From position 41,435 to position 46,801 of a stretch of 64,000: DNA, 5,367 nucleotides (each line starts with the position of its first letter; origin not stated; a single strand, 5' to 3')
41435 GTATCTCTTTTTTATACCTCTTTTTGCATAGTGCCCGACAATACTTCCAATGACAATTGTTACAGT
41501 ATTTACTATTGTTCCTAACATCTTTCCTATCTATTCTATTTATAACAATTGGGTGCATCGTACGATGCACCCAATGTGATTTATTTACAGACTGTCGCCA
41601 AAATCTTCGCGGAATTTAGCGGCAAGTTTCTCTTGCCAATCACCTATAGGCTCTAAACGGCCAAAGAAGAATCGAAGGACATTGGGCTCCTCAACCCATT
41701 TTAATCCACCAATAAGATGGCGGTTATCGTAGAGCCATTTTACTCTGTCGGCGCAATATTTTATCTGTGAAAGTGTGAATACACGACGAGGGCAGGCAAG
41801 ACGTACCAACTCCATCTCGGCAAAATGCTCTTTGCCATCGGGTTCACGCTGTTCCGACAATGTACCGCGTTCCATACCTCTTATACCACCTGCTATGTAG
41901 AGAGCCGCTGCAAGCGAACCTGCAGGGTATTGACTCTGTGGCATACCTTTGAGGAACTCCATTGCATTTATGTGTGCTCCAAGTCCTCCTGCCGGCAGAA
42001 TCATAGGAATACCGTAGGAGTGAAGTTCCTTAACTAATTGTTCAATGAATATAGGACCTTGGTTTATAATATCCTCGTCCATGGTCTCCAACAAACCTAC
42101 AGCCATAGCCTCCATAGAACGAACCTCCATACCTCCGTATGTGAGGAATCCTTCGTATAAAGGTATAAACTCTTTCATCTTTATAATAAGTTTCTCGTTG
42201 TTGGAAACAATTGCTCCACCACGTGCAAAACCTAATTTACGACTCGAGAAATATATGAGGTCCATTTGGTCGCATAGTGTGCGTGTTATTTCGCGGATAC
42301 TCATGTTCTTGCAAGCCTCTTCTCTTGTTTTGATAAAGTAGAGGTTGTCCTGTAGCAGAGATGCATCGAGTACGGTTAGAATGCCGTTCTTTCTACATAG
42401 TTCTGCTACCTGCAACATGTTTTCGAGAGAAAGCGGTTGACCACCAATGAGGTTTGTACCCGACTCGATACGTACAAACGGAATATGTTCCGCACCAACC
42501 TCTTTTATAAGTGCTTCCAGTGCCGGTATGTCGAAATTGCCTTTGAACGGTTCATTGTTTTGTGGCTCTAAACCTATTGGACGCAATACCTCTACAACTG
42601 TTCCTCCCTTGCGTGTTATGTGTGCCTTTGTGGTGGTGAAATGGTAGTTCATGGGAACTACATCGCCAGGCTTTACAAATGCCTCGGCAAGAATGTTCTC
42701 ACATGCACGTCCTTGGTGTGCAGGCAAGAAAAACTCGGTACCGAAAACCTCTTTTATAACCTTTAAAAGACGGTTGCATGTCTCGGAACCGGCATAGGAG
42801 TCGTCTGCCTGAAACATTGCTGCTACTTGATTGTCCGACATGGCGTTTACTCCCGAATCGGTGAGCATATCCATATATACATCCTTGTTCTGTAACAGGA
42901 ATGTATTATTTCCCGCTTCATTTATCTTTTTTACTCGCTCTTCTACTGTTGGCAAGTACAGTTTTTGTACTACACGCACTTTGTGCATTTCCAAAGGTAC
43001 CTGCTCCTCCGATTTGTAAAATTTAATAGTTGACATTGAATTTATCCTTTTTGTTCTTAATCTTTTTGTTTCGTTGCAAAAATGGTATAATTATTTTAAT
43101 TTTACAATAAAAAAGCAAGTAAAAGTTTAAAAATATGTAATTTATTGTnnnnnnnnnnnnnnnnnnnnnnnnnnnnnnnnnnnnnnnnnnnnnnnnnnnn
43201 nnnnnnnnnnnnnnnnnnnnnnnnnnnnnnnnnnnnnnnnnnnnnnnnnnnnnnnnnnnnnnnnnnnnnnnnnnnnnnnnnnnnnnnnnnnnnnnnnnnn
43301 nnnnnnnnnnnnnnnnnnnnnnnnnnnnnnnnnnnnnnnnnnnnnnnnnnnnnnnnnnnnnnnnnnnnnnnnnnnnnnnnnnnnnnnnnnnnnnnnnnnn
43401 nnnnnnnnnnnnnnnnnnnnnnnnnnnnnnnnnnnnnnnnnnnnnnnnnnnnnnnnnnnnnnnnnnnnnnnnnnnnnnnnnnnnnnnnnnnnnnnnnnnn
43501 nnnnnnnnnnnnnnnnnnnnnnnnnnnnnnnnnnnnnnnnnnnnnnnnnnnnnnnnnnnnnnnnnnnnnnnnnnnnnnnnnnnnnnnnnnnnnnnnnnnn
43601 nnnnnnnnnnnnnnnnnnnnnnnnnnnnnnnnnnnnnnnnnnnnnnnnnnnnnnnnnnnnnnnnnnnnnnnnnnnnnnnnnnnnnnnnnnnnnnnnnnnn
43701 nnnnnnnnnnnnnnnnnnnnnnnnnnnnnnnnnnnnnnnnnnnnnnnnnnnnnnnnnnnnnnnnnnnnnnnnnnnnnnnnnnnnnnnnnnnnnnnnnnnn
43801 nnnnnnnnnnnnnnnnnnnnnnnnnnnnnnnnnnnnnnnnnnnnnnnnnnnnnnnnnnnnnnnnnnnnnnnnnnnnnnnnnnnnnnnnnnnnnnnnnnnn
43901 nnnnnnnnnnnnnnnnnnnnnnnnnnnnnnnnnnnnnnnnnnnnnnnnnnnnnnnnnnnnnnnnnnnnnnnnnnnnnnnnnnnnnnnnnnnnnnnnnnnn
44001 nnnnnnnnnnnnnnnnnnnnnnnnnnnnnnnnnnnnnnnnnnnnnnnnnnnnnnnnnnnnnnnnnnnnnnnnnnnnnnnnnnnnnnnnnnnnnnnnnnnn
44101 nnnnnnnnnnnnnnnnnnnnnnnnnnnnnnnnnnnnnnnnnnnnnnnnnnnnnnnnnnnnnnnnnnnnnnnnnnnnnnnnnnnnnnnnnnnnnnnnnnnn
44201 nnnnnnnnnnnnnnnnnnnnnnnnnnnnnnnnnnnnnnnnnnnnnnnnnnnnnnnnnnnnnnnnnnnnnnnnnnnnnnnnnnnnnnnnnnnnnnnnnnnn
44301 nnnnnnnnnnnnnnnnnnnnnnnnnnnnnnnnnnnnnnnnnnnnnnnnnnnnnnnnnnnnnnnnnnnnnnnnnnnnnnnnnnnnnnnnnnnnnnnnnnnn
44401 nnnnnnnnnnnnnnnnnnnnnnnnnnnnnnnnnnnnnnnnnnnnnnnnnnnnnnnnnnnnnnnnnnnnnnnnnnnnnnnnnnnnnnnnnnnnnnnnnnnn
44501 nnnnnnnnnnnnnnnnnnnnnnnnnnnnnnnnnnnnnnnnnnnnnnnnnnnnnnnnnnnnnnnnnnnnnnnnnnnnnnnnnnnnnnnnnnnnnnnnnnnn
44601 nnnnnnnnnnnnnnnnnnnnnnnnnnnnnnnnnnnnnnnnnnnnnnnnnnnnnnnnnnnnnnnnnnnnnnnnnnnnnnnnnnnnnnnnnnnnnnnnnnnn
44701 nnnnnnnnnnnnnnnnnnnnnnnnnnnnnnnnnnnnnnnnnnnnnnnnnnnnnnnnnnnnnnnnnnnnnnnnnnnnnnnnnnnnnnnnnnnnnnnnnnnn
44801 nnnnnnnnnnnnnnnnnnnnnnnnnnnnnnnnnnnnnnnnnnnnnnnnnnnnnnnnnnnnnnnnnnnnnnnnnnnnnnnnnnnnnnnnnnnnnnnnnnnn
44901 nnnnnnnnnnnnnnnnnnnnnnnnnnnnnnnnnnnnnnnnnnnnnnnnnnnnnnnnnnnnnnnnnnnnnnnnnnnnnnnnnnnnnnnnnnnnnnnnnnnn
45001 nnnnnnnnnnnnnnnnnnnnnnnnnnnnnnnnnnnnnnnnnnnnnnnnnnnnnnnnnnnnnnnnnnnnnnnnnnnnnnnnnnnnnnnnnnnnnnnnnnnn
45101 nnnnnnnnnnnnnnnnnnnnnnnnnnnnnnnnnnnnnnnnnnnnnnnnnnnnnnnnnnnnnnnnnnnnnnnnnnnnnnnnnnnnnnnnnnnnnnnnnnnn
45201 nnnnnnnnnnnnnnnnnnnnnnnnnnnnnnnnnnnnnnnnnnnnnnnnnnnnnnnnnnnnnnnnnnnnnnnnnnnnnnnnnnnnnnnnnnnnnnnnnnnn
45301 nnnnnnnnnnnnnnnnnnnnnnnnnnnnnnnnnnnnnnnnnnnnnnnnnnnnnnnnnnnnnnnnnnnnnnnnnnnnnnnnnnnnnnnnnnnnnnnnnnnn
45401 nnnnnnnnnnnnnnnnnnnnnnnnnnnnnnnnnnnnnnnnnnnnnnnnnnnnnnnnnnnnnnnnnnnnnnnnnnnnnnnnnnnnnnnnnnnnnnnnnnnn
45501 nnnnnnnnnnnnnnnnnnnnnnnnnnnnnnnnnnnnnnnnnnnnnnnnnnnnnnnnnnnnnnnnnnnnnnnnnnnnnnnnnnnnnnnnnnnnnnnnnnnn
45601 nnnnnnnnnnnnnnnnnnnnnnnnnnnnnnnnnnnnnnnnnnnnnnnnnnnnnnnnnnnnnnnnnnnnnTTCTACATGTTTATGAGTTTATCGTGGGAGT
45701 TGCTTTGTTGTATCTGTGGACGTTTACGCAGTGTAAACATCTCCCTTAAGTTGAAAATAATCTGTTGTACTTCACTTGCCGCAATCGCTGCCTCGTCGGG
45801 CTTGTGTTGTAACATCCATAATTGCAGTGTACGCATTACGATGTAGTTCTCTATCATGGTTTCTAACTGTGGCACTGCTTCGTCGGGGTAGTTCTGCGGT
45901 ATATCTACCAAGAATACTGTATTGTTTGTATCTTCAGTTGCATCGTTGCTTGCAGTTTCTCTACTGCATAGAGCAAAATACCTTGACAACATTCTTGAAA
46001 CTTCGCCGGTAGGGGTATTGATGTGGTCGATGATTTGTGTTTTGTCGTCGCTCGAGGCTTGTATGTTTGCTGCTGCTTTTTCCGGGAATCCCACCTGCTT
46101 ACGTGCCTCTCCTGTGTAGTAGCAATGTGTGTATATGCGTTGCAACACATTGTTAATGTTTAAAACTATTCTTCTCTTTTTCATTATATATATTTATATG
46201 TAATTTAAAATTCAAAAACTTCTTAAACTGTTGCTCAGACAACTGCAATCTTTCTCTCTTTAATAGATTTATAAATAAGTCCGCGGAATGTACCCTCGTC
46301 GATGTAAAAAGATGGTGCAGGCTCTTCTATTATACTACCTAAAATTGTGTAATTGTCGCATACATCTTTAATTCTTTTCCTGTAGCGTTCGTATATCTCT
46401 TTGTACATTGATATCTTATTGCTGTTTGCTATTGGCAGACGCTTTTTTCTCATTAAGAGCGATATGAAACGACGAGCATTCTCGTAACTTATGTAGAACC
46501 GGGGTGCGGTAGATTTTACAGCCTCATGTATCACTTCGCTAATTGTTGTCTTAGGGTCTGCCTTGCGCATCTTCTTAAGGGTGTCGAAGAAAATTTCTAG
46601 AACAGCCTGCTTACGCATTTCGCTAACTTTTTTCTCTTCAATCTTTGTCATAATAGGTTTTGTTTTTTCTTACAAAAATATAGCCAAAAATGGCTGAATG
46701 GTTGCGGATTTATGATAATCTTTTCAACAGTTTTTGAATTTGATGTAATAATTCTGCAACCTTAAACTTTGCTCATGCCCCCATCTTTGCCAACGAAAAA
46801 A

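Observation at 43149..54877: Compact phage head/packaging/lysis island with no integrase, tail, replication or lysogeny genes: candidate GTA-like, capsid-forming-satellite-like or domesticated capsid system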

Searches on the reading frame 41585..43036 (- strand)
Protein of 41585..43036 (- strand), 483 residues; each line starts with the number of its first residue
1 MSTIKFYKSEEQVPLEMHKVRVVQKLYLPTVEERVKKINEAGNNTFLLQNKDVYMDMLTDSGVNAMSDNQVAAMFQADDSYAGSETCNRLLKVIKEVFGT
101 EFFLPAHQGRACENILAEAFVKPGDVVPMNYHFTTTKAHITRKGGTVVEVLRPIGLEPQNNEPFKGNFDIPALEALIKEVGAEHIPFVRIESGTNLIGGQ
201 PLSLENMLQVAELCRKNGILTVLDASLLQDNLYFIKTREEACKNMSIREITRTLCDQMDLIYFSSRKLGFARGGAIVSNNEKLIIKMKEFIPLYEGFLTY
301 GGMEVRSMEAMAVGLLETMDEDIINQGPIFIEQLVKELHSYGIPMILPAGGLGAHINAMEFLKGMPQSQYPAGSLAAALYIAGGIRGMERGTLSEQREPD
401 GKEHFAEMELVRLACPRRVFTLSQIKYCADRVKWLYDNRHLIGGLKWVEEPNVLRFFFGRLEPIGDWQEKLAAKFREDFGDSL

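Call 5: search_protein_families(library=pfam, proteins=[window:41585-43036:-], max_evalue=0.01)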
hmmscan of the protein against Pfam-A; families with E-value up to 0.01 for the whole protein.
window:41585-43036:- (483 aa): 1 family
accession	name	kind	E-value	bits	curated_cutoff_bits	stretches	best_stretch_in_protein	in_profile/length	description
PF01212.27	Beta_elim_lyase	-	4.3e-45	154.7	27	1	56-429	1-286/288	Beta-eliminating lyase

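Call 6: search_protein_families(library=phrogs, proteins=[window:41585-43036:-], max_evalue=0.01)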
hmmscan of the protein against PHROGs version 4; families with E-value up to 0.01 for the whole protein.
window:41585-43036:- (483 aa): 1 family
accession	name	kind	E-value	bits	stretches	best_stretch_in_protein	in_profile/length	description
phrog_20062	-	unknown function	3.4e-06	27.4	1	64-288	21-226/349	-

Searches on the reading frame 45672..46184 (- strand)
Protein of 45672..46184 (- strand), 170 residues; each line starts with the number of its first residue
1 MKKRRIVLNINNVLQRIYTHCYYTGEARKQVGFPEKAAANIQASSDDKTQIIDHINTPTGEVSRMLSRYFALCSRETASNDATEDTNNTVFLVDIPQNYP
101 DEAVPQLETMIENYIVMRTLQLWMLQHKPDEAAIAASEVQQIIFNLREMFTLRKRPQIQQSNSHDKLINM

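Call 3: search_protein_families(library=pfam, proteins=[window:45672-46184:-], max_evalue=0.01)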
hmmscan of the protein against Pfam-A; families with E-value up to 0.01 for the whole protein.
window:45672-46184:- (170 aa): 0 families

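Call 4: search_protein_families(library=phrogs, proteins=[window:45672-46184:-], max_evalue=0.01)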
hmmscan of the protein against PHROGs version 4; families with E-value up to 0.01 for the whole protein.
window:45672-46184:- (170 aa): 1 family
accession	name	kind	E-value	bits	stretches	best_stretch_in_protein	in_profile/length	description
phrog_19255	-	unknown function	8.9e-10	39.5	1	3-157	7-166/173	-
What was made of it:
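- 45672..46184 (-): 170-aa paralog of the same family. It evolves quickly. phrog_19255, E 9e-10 (call 4).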

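Call 95: search_protein_families(library=padloc, proteins=[window:45672-46184:-], max_evalue=0.01)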
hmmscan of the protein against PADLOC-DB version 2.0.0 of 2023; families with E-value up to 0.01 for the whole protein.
window:45672-46184:- (170 aa): 0 families

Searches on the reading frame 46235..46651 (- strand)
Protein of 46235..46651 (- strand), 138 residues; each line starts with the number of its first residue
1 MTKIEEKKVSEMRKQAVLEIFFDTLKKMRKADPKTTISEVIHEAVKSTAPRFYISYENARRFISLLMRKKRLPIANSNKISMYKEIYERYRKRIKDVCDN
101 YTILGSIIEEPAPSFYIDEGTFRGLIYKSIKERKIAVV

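Call 3: search_protein_families(library=pfam, proteins=[window:46235-46651:-], max_evalue=0.01)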
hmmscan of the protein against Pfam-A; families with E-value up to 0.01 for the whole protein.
window:46235-46651:- (138 aa): 0 families

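Call 4: search_protein_families(library=phrogs, proteins=[window:46235-46651:-], max_evalue=0.01)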
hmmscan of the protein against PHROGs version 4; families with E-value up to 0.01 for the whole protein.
window:46235-46651:- (138 aa): 1 family
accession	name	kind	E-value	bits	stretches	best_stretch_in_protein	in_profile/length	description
phrog_27246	-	unknown function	2.2e-12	48.1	1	10-133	11-132/143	-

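Call 68: search_solved_structures(query=A3, max_evalue=10)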
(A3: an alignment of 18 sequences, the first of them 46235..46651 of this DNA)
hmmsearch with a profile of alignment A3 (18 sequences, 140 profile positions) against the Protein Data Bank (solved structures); distinct sequences matched with E-value up to 10: 8.
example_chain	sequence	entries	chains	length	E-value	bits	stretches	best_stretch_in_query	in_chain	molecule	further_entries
2lse_A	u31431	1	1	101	0.36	14.1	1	6-46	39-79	Four Helix Bundle Protein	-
8amz_P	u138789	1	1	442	0.93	12.7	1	12-86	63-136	PCI domain-containing protein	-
4kux_A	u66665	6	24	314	1.8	11.8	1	13-70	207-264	Aristolochene synthase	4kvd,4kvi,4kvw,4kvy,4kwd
5imi_A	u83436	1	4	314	1.8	11.8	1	13-70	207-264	Aristolochene synthase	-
5in8_A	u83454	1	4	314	1.8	11.8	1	13-70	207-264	Aristolochene synthase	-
5imp_A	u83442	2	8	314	1.8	11.8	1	13-70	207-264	Aristolochene synthase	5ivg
5imn_A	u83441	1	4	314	1.8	11.8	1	13-70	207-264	Aristolochene synthase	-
2e4o_A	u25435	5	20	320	1.8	11.8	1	13-70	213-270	Aristolochene synthase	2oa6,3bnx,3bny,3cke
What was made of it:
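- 46235..46651 (-): 138-aa first gene of the packaging operon. It is a candidate small terminase or regulator. No PDB match (call 68).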

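Call 95: search_protein_families(library=padloc, proteins=[window:46235-46651:-], max_evalue=0.01)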
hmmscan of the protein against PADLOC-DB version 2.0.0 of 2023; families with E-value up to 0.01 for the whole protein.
window:46235-46651:- (138 aa): 2 families
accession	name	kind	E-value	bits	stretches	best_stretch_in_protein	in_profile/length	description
PDLC00250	LmuB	-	0.0034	14.1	1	3-86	193-271/582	AAA ATPase domain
PDLC03870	LmuC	-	0.0078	14.9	1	36-110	71-148/163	-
